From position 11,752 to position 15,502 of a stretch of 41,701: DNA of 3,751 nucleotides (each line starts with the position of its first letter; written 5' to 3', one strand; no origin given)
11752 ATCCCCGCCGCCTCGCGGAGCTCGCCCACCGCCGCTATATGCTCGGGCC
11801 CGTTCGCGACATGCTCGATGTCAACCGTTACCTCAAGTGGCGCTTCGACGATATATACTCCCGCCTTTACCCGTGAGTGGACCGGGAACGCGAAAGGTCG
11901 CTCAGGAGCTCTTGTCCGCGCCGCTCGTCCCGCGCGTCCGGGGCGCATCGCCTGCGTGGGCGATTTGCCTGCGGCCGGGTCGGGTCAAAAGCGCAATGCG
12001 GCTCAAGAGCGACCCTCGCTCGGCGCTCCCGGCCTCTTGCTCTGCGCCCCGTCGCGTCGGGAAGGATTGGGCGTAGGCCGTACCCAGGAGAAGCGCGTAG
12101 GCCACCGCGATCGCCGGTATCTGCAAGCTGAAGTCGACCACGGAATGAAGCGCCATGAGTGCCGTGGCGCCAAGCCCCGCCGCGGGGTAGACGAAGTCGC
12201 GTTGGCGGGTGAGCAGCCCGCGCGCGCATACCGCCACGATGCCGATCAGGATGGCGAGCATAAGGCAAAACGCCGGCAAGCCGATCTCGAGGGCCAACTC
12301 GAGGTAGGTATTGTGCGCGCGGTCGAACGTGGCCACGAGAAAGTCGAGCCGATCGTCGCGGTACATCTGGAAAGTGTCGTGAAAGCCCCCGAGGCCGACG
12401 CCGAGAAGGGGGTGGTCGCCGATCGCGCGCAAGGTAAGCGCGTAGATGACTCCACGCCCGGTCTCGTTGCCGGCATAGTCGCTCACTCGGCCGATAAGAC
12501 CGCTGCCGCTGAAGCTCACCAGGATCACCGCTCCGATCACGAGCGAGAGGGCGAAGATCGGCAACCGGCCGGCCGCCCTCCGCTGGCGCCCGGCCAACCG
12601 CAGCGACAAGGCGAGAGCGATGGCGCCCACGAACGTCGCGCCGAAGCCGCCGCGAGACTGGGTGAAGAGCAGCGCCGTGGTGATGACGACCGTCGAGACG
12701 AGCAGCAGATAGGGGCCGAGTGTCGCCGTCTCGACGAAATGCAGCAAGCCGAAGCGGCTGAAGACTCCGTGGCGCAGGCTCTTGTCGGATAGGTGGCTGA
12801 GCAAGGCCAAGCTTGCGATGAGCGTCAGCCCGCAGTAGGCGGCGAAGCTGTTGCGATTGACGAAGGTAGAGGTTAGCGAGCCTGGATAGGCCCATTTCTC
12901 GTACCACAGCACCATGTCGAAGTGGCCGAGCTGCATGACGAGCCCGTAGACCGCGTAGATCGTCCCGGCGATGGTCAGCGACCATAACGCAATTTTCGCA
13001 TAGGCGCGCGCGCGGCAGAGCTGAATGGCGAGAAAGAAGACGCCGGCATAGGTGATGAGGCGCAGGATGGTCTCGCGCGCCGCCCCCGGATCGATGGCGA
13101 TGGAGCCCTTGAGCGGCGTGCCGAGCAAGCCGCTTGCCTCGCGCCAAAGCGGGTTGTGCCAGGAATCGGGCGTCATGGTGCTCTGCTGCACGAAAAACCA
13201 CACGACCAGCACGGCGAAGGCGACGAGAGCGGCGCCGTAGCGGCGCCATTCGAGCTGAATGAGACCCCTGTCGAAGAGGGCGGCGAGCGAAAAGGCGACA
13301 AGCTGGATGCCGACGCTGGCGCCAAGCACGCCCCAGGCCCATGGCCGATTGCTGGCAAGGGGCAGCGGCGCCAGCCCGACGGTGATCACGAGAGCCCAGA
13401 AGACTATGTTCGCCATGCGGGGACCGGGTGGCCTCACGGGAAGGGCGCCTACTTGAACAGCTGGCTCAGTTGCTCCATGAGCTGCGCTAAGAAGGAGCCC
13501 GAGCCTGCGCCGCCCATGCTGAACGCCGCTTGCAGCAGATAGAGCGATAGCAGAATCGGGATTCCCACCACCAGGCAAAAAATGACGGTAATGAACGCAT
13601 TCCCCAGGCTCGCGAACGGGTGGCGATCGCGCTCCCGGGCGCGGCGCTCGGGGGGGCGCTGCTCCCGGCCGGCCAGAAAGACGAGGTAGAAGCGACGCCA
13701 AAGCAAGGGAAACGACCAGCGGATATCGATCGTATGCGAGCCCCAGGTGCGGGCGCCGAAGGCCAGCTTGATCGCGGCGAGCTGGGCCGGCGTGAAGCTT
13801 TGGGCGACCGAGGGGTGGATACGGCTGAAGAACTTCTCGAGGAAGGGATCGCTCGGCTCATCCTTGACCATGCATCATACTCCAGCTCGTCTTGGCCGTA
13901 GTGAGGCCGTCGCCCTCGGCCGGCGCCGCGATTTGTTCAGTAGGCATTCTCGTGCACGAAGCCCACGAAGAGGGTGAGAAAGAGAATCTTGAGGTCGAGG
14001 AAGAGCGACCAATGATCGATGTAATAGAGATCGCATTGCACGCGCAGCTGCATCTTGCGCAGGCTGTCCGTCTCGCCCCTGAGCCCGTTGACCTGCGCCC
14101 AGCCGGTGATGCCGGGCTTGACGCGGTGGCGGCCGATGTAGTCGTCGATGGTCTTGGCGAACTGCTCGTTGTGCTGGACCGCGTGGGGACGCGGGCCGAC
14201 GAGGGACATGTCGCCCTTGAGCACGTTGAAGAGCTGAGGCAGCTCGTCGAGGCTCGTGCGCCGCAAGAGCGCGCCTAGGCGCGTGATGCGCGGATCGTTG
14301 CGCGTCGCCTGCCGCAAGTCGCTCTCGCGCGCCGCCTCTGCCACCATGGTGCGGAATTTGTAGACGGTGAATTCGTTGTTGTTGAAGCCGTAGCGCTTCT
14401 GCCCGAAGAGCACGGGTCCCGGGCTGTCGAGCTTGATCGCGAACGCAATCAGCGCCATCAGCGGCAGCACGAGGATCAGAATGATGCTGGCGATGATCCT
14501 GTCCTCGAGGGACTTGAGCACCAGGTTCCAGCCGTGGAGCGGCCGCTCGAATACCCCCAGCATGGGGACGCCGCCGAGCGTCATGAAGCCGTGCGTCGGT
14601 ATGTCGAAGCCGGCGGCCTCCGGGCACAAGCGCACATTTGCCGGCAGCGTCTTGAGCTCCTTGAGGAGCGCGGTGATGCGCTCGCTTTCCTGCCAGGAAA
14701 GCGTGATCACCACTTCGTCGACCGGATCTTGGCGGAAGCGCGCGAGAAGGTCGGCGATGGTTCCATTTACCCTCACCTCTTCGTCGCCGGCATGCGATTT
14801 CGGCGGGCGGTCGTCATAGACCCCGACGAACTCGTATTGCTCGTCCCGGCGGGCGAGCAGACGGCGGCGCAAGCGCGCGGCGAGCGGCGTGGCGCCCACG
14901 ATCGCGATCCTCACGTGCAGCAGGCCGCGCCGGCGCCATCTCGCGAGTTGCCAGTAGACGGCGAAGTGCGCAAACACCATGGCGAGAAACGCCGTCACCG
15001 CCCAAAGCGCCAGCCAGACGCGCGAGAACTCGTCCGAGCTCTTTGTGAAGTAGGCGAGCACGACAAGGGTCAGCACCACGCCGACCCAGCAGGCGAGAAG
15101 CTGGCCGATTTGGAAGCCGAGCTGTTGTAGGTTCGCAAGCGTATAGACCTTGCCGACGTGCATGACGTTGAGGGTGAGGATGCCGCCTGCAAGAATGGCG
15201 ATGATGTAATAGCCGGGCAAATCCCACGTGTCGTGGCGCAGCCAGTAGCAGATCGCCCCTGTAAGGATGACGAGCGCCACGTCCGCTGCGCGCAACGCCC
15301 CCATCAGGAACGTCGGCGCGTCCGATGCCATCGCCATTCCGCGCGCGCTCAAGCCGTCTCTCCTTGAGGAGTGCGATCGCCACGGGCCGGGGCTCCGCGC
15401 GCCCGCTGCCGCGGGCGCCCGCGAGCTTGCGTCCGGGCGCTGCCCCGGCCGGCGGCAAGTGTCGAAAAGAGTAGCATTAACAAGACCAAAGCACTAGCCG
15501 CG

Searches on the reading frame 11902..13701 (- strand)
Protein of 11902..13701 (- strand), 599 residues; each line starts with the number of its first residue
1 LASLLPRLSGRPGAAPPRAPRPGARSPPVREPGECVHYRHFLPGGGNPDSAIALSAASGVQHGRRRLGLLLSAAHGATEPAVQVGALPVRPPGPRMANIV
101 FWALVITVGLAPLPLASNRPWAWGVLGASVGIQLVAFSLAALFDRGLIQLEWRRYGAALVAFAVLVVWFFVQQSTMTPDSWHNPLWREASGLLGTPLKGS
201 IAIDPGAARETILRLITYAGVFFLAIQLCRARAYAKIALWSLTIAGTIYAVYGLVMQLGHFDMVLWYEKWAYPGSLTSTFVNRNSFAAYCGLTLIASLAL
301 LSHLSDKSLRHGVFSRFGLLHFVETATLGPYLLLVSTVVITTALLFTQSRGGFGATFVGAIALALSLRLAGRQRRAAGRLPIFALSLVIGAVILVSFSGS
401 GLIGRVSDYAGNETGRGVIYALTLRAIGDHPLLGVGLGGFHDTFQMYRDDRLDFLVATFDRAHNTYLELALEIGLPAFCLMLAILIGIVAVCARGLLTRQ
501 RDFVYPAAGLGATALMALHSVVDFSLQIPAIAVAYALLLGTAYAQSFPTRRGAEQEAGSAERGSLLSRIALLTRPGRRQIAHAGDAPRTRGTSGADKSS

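Call 3: search_protein_families(library=pfam, proteins=[window:11902-13701:-], max_evalue=0.01)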
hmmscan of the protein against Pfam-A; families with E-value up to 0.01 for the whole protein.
window:11902-13701:- (599 aa): 1 family
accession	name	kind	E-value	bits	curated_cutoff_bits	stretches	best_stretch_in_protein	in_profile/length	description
PF04932.20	Wzy_C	-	1e-17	64.7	31.7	1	337-481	3-148/149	O-Antigen ligase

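Call 7: search_protein_families(library=ncbifam, proteins=[window:11902-13701:-], max_evalue=0.001)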
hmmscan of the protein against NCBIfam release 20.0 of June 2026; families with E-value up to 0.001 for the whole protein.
window:11902-13701:- (599 aa): 0 families

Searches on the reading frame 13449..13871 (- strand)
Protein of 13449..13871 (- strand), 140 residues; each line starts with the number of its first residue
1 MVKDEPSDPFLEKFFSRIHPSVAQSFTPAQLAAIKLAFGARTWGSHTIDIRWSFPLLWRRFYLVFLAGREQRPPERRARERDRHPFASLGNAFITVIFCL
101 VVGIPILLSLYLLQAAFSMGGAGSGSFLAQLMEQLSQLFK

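Call 3: search_protein_families(library=pfam, proteins=[window:13449-13871:-], max_evalue=0.01)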
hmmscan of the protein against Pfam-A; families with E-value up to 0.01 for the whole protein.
window:13449-13871:- (140 aa): 0 families

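Call 7: search_protein_families(library=ncbifam, proteins=[window:13449-13871:-], max_evalue=0.001)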
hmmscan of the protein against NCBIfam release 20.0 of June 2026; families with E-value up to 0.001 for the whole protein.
window:13449-13871:- (140 aa): 0 families

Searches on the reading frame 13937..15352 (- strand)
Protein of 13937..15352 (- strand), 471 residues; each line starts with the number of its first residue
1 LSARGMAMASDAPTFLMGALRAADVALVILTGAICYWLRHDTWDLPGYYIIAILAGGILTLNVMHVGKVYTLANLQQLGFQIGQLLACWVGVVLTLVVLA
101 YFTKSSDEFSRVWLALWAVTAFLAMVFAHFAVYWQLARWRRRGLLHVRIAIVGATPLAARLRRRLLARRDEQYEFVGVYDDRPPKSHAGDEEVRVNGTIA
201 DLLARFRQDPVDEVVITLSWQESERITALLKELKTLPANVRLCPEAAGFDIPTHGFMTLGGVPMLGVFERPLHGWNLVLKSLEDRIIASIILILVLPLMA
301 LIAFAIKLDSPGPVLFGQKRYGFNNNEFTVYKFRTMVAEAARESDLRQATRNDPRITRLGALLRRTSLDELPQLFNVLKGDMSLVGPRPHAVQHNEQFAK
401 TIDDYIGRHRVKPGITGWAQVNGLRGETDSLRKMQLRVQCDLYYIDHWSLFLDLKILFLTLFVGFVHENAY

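Call 3: search_protein_families(library=pfam, proteins=[window:13937-15352:-], max_evalue=0.01)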
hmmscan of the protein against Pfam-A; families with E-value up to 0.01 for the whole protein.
window:13937-15352:- (471 aa): 2 families
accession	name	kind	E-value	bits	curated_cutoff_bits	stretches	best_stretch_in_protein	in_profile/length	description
PF02397.22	Bac_transf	-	7.9e-69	231.2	27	1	280-464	1-177/179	Bacterial sugar transferase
PF13727.12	CoA_binding_3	-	9.4e-39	133.6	25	1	69-244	5-175/175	CoA-binding domain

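Call 7: search_protein_families(library=ncbifam, proteins=[window:13937-15352:-], max_evalue=0.001)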
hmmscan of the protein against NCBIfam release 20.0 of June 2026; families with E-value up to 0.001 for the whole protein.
window:13937-15352:- (471 aa): 10 families
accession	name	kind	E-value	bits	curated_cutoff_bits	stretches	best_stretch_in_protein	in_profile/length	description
TIGR03023.1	WcaJ_sugtrans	equivalog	7.7e-157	523.2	410.75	1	23-471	2-453/453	undecaprenyl-phosphate glucose phosphotransferase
TIGR03025.1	EPS_sugtrans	subfamily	2.7e-144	481.7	295.55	1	23-471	2-445/445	exopolysaccharide biosynthesis polyprenyl glycosylphosphotransferase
NF007518.0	PRK10124.1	equivalog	6.5e-109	364.7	684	1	82-471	81-464/464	undecaprenyl-phosphate glucose phosphotransferase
NF050817.1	PolSacchBiosHfsE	equivalog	2e-89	300.5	750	1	51-461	49-456/467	polysaccharide biosynthesis protein HfsE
TIGR03022.1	WbaP_sugtrans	subfamily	3.8e-77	260.5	403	1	24-471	5-456/456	undecaprenyl-phosphate galactose phosphotransferase WbaP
TIGR03013.1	EpsB_2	subfamily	4e-67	227.2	393.35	1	278-463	253-435/443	TIGR03013 family XrtA/PEP-CTERM system glycosyltransferase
NF052601.1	undeca_RfbP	equivalog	2.3e-44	151.5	330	1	278-466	43-237/244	undecaprenyl-phosphate galactose phosphotransferase family protein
NF041877.1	EPS_EpsZ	equivalog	1.6e-40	139.2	800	1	26-463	25-451/459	exopolysaccharide biosynthesis polyisoprenyl-phosphate hexose-1-phosphate transferase EpsZ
NF011751.0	PRK15204.1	equivalog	1.3e-37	129.5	907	1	92-471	95-476/476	undecaprenyl-phosphate galactose phosphotransferase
NF045514.1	glycotran_HepC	equivalog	2.3e-24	85.9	140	1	277-393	114-215/220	heterocyst development glycosyltransferase HepC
